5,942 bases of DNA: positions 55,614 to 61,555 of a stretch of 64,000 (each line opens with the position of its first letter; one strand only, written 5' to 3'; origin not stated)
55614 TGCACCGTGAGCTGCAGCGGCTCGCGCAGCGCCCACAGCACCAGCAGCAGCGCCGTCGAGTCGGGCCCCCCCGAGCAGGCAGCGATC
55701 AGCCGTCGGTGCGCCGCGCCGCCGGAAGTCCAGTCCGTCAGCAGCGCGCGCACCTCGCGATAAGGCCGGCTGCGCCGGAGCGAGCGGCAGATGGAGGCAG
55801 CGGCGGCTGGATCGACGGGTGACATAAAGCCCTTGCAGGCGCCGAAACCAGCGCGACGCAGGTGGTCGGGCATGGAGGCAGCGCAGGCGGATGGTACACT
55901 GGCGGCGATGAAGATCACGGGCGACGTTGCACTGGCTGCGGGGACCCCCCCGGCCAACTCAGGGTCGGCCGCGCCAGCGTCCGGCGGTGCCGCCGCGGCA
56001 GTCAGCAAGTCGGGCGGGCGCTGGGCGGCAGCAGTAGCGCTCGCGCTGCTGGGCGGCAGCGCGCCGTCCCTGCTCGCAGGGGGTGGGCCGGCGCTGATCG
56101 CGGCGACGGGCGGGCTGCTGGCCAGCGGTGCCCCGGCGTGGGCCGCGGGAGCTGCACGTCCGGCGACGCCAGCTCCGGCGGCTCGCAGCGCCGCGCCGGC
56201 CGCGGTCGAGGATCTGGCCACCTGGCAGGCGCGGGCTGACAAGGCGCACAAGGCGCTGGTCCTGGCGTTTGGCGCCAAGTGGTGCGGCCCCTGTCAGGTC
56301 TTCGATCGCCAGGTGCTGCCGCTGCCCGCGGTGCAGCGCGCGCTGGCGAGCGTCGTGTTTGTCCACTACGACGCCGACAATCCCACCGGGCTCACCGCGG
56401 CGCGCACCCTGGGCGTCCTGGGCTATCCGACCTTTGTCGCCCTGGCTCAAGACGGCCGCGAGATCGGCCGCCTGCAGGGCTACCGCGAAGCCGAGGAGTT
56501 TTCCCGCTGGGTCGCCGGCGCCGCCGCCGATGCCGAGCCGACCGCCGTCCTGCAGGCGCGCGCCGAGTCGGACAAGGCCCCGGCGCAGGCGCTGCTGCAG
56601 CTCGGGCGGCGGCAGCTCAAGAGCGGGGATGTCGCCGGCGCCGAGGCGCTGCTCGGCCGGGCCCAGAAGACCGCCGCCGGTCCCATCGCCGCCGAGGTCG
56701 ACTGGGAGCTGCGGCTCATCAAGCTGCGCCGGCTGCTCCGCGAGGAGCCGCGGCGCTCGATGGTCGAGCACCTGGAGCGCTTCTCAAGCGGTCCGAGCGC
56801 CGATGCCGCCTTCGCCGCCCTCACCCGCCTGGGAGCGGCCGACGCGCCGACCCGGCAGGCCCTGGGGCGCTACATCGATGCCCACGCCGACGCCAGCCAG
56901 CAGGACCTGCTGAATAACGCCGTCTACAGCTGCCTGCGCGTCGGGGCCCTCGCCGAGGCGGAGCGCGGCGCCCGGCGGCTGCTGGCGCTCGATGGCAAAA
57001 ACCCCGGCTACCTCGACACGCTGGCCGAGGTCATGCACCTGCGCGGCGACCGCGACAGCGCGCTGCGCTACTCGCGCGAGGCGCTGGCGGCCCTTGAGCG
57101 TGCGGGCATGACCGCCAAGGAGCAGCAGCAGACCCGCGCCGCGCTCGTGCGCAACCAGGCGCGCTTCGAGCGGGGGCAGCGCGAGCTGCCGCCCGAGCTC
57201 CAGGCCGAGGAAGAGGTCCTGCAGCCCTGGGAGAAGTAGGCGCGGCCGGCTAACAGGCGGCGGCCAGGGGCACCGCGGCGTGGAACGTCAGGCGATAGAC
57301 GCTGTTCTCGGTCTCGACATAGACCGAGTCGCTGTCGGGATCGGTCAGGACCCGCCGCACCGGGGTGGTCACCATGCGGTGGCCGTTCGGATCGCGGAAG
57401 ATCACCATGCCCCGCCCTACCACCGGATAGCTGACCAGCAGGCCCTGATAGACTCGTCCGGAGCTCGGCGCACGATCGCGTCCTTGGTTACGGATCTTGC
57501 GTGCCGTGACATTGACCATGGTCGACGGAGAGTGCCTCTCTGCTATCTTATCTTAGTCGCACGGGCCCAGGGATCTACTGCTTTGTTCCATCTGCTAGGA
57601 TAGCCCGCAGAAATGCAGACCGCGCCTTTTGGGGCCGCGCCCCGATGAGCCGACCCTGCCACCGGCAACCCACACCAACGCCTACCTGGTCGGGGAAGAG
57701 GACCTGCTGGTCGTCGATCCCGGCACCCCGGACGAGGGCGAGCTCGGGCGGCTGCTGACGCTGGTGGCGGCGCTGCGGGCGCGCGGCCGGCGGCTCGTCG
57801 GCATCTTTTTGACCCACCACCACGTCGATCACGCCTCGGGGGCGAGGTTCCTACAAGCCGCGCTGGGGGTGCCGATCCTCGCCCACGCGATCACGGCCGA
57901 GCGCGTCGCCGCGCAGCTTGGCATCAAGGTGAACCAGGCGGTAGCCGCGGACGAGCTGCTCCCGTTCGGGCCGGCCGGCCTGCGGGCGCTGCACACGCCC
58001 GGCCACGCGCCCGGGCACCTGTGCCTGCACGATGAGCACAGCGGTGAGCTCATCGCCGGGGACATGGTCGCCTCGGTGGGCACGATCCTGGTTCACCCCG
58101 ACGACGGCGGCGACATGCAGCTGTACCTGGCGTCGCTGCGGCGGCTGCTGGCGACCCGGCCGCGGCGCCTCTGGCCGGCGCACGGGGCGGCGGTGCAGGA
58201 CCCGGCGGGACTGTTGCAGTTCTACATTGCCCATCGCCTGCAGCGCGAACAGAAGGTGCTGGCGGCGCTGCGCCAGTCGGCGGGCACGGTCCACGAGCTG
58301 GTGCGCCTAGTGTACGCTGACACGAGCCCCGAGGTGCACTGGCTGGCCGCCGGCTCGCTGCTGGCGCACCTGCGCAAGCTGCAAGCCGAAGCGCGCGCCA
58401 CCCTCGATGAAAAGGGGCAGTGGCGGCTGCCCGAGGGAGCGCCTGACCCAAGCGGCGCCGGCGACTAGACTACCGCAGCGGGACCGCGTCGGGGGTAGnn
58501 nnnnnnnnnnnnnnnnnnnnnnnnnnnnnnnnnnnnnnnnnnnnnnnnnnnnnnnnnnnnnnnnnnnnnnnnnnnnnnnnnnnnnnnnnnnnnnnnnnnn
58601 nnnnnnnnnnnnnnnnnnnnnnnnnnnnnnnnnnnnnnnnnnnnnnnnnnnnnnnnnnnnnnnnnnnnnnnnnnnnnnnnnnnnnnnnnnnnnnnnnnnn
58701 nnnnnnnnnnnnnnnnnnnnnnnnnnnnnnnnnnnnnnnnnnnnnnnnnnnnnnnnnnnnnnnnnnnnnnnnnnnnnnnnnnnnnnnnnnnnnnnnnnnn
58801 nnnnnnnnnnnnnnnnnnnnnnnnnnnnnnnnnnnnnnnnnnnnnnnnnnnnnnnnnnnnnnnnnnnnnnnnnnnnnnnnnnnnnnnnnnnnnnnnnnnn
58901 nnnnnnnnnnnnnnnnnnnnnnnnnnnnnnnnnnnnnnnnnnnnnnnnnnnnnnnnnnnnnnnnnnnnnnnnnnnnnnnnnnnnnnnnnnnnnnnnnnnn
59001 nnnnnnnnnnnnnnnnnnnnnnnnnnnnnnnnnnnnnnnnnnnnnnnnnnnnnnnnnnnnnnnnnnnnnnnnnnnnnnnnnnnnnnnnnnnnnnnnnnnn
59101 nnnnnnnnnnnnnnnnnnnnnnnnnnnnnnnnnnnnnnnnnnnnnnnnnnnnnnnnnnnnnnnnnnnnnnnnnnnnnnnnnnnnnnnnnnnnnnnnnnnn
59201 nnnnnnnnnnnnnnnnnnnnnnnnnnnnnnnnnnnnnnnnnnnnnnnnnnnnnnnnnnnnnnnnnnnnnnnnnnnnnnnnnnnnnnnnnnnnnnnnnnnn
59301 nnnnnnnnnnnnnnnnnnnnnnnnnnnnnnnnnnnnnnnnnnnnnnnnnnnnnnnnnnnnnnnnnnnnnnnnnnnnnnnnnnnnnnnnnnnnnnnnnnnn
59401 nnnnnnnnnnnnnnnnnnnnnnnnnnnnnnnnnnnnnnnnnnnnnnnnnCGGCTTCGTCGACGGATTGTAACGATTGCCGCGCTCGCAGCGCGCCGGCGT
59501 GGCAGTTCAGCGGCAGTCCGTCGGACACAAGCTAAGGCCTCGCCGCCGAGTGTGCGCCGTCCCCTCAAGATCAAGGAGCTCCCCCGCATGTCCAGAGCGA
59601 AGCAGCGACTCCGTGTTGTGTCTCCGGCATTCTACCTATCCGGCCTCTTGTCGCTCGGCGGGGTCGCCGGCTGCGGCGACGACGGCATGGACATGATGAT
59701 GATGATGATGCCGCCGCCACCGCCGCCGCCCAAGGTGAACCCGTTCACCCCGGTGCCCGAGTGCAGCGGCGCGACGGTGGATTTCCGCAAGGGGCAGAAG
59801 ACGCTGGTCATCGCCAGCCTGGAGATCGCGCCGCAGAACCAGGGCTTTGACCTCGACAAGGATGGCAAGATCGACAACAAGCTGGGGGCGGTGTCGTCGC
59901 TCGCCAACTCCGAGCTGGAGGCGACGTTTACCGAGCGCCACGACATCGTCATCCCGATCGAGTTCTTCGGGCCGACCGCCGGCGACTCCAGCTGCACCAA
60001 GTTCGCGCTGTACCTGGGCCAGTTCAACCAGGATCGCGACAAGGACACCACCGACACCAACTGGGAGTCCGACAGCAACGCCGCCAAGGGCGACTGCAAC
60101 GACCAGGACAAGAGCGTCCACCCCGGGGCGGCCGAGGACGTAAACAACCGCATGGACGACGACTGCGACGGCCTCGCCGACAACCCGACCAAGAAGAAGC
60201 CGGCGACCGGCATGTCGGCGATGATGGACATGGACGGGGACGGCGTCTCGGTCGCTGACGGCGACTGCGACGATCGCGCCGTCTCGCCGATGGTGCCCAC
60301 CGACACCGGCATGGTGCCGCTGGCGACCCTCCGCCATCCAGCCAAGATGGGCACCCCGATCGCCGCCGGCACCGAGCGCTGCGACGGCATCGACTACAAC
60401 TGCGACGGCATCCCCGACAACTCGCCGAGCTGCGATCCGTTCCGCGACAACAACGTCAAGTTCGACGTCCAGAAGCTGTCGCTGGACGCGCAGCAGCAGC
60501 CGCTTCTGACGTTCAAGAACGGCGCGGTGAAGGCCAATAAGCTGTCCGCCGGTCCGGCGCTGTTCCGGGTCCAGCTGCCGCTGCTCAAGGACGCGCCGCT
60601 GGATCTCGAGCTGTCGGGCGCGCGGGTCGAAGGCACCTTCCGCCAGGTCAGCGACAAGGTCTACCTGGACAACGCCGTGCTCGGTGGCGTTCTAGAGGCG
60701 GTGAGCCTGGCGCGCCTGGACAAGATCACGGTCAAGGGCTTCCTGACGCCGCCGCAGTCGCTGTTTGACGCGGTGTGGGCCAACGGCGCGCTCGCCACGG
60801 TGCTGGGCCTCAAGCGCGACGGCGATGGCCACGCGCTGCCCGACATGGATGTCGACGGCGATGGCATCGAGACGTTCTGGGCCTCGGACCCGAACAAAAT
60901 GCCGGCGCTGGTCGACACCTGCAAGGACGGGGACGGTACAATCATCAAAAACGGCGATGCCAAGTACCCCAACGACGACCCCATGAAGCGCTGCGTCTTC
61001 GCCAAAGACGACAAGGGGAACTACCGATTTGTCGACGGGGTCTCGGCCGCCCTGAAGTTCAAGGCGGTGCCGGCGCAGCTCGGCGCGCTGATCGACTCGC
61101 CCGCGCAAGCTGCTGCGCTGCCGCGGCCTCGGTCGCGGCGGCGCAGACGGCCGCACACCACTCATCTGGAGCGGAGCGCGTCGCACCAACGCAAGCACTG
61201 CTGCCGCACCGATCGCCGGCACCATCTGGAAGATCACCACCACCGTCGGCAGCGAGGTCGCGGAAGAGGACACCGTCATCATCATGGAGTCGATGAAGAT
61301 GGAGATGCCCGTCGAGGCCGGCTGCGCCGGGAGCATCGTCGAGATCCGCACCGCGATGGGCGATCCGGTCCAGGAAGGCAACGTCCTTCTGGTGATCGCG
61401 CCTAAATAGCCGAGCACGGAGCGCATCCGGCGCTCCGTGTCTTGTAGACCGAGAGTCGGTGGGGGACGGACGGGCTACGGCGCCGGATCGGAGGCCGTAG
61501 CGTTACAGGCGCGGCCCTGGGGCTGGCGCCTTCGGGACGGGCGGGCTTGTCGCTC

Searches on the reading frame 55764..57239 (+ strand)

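Call 48: search_protein_families(library=pfam, proteins=[window:55764-57239:+], max_evalue=0.001)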
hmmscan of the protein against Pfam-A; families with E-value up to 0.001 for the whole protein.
window:55764-57239:+ (491 aa): 3 families
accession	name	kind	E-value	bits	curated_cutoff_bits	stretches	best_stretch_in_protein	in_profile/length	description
PF00085.26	Thioredoxin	-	2.5e-10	40.7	23.5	1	152-250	8-101/103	Thioredoxin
PF13098.12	Thioredoxin_2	-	4e-10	40.4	27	1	159-249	2-103/104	Thioredoxin-like domain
PF13899.12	Thioredoxin_7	-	4e-10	40.1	27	1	152-225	7-79/83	Thioredoxin-like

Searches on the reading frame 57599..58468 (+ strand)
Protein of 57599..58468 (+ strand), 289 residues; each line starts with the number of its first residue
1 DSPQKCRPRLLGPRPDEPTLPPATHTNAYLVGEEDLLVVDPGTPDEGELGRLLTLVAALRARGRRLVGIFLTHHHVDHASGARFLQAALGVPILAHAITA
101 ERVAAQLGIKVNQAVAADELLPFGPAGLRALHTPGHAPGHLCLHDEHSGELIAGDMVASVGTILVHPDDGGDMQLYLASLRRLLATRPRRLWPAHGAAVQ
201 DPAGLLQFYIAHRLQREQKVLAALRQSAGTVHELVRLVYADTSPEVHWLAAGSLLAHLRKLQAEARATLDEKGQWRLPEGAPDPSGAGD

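Call 48: search_protein_families(library=pfam, proteins=[window:57599-58468:+], max_evalue=0.001)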
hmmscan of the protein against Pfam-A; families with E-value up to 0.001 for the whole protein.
window:57599-58468:+ (289 aa): 4 families
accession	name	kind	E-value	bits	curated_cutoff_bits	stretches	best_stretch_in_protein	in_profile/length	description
PF00753.33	Lactamase_B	-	4.1e-25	89.3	22.7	1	24-195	4-196/196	Metallo-beta-lactamase superfamily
PF17778.7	BLACT_WH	-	3.1e-10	40.3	22.8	1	230-275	1-46/46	Beta-lactamase associated winged helix domain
PF12706.13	Lactamase_B_2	-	8.1e-06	26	27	1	56-113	22-80/200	Beta-lactamase superfamily domain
PF19583.5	ODP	-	0.00043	20.6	27.2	1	25-161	2-141/194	ODP family beta lactamase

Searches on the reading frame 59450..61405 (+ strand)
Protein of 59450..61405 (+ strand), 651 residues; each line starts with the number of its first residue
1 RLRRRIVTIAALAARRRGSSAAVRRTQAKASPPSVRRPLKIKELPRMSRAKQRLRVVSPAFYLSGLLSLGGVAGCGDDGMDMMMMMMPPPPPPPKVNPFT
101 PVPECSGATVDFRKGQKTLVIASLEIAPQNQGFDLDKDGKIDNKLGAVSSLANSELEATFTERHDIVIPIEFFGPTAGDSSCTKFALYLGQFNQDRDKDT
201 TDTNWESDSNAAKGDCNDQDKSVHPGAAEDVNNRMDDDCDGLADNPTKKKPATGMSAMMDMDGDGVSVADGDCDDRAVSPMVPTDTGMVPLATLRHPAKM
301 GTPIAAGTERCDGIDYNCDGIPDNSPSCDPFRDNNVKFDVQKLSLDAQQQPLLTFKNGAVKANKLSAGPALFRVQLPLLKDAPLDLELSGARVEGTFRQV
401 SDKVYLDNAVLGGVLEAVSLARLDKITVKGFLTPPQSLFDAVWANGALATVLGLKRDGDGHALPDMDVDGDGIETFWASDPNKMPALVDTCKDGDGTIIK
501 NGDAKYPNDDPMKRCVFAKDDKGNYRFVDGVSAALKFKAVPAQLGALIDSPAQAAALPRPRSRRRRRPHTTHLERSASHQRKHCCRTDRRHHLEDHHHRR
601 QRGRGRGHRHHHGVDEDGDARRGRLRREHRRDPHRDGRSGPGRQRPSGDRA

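Call 48: search_protein_families(library=pfam, proteins=[window:59450-61405:+], max_evalue=0.001)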
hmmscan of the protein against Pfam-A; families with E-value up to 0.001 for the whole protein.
window:59450-61405:+ (651 aa): 1 family
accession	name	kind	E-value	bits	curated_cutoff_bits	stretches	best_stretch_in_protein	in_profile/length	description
PF11617.13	Cu-binding_MopE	-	4.6e-09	36.8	27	1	215-244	1-29/30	Putative metal-binding motif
